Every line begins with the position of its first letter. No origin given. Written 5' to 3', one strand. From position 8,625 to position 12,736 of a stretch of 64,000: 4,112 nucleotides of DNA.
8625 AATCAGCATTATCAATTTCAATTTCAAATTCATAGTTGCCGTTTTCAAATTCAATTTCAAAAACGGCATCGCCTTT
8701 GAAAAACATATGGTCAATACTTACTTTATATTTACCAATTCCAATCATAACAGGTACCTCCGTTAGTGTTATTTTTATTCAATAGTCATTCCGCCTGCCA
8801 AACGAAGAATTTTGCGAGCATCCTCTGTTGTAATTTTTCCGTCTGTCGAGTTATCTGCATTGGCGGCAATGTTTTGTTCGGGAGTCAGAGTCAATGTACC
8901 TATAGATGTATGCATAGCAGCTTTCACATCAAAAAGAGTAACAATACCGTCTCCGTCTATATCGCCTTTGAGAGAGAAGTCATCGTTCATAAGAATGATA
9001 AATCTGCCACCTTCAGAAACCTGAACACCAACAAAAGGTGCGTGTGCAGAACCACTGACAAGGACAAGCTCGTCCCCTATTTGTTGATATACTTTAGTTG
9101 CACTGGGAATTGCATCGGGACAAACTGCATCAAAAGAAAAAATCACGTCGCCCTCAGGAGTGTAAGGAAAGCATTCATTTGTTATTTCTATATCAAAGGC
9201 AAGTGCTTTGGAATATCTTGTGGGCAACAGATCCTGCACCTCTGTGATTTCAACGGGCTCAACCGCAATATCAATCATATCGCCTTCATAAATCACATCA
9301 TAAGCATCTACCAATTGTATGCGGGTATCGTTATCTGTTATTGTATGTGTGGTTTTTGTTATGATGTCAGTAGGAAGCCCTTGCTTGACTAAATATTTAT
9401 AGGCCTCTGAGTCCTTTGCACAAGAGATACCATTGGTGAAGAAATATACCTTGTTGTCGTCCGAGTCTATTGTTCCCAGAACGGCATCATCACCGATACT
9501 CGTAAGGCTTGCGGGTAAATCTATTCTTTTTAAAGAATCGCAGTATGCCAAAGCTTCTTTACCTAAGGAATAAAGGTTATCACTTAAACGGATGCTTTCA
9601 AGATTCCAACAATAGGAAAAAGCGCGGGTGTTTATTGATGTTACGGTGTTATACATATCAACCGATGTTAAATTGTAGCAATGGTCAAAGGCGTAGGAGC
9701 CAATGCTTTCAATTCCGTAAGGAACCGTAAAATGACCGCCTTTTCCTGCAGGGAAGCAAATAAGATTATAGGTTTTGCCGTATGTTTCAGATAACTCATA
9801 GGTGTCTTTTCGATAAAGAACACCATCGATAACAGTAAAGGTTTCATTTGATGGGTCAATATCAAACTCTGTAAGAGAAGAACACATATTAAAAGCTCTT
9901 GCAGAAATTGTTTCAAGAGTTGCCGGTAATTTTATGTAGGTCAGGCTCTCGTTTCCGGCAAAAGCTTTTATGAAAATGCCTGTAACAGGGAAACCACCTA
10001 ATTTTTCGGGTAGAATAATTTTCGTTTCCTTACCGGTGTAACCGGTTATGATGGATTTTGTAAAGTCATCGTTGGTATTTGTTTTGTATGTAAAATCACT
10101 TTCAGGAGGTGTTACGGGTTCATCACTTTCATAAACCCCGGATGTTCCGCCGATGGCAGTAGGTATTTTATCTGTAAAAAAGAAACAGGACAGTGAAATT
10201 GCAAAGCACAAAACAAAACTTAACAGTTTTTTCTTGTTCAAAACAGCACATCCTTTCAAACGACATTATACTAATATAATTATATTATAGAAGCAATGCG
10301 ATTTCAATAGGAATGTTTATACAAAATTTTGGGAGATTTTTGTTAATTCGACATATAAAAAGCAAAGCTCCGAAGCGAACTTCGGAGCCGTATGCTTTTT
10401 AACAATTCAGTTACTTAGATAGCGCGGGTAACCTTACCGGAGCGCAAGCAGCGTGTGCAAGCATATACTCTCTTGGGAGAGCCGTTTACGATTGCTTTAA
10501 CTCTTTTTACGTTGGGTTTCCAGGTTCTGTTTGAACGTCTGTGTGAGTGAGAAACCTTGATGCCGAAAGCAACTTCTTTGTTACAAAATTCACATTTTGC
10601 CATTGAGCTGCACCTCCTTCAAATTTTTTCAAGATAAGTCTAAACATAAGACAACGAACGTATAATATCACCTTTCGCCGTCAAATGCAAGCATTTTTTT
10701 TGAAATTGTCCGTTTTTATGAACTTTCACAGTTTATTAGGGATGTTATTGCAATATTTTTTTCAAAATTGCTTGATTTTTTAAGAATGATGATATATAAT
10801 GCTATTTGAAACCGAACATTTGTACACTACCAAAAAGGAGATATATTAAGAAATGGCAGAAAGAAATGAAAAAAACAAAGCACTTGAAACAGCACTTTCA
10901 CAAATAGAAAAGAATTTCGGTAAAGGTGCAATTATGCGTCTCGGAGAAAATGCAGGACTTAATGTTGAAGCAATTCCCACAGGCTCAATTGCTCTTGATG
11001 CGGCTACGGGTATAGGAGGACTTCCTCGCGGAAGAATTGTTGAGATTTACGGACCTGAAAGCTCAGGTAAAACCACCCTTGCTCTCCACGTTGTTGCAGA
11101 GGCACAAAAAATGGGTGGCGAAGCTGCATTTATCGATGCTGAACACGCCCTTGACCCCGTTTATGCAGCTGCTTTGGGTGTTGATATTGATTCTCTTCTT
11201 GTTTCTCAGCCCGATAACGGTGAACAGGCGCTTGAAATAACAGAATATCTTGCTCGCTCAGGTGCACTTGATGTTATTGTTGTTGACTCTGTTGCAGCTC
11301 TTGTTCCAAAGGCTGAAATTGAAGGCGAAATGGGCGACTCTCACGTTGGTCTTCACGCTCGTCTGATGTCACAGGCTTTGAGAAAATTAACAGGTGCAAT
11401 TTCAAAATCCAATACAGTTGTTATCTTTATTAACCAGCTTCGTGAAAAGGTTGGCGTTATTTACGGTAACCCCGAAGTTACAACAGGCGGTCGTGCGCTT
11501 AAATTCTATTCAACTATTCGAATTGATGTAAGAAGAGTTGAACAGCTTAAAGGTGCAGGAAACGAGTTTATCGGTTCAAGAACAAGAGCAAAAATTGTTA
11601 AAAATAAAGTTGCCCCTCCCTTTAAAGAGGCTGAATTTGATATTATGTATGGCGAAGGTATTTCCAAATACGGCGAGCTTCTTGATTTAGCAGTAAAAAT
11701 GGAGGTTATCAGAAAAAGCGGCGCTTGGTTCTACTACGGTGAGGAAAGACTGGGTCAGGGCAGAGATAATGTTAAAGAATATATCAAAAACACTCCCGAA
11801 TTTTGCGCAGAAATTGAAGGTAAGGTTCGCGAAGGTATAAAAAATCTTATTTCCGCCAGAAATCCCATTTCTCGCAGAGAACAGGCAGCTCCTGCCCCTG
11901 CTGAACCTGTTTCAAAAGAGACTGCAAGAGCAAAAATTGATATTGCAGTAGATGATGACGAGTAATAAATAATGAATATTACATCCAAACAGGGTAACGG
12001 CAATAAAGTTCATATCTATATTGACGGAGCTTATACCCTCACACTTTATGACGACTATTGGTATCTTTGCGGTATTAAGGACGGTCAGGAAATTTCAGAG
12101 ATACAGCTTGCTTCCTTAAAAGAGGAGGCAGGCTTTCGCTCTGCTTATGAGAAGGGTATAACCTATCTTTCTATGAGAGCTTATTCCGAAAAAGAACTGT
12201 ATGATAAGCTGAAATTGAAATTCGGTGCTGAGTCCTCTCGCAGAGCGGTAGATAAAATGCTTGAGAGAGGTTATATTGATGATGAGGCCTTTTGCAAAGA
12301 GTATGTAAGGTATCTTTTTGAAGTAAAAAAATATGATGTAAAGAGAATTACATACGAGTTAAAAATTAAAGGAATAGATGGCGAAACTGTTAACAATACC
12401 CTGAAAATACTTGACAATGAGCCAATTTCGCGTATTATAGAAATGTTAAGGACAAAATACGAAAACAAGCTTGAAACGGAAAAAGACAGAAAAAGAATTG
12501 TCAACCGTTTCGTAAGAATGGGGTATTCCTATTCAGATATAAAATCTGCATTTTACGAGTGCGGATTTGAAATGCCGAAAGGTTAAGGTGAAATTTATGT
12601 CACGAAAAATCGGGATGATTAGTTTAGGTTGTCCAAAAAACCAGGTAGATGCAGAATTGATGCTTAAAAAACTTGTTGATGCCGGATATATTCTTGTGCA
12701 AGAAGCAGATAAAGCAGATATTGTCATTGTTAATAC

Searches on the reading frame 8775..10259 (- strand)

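Call 90: search_protein_families(library=pfam, proteins=[window:8775-10259:-], max_evalue=0.00001)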
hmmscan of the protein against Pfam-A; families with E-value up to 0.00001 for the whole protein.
window:8775-10259:- (494 aa): 2 families
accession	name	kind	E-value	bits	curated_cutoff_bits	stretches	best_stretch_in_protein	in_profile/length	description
PF13306.12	LRR_5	-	5.2e-31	107.6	27.7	2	176-261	15-99/127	BspA type Leucine rich repeat region (6 copies)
PF13855.12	LRR_8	-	7.4e-08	32.5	27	0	183-228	13-59/61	Leucine rich repeat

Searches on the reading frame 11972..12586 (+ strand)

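Call 90: search_protein_families(library=pfam, proteins=[window:11972-12586:+], max_evalue=0.00001)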
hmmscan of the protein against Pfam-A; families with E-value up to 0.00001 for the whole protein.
window:11972-12586:+ (204 aa): 2 families
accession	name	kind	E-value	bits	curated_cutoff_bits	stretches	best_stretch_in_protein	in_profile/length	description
PF21982.2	RecX_HTH1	-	5.9e-10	39.4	26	1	58-95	1-39/40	RecX, first three-helix domain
PF02631.22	RecX_HTH2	-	7.5e-08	32.9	26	1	103-144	1-42/42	RecX, second three-helix domain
